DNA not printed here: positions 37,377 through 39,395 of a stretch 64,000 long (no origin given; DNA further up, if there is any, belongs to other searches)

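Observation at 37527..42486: Three tandem PMT/ArnT-like GT-C paralogs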

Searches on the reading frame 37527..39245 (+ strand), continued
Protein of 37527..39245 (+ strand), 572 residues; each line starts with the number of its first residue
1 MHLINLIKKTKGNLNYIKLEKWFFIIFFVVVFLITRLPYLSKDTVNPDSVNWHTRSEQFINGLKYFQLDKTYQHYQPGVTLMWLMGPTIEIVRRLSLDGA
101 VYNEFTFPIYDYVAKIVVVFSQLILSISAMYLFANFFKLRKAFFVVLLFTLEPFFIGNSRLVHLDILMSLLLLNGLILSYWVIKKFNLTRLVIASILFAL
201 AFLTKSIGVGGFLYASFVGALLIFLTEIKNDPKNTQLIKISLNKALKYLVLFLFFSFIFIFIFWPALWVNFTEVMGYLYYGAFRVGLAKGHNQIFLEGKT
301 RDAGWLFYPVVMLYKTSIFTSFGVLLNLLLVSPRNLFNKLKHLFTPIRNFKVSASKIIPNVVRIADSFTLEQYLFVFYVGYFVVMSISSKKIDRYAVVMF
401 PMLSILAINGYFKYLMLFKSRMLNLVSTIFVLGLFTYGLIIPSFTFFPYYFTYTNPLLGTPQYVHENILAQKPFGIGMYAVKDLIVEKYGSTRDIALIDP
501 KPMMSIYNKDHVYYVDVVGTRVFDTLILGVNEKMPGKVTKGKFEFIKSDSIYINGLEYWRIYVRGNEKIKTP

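Call 70: list_cluster_members(proteins=[P0390, P0393, P0399, P0405, P0414, P0428, P0446, P0473, P0478, P0500])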
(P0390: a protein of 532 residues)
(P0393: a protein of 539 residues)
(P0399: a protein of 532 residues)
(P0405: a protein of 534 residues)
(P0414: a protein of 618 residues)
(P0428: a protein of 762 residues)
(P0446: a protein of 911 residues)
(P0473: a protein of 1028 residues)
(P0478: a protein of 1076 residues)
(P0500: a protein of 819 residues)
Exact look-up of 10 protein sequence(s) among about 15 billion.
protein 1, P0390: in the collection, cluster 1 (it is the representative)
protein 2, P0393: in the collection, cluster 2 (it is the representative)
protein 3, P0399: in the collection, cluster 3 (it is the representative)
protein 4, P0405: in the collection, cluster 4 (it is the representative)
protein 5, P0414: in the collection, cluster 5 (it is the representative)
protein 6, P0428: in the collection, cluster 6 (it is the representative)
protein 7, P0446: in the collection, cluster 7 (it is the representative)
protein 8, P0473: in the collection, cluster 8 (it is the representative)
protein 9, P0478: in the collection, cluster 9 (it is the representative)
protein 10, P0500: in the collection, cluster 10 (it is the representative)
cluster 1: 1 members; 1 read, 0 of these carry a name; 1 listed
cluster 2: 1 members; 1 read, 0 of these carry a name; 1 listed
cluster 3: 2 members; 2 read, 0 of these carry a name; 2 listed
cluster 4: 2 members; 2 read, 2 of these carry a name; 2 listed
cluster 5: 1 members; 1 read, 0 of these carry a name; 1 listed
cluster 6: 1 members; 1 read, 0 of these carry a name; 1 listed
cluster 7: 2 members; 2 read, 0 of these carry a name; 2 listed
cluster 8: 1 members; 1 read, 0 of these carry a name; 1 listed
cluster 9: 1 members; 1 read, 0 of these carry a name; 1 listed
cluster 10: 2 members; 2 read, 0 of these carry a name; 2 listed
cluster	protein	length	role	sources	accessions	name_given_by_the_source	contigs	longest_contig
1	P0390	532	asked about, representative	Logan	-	-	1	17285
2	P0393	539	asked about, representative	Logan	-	-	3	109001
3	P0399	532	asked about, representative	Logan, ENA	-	-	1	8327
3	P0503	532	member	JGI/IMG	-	-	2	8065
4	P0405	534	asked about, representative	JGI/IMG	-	hypothetical protein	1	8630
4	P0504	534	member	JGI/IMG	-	hypothetical protein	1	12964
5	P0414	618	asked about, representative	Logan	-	-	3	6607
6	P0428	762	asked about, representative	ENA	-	-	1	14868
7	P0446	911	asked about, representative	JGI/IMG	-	-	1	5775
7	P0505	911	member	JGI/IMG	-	-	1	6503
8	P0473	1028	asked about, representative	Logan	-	-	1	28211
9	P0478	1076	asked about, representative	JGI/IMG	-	-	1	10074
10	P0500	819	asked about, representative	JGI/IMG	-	-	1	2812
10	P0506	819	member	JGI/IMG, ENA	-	-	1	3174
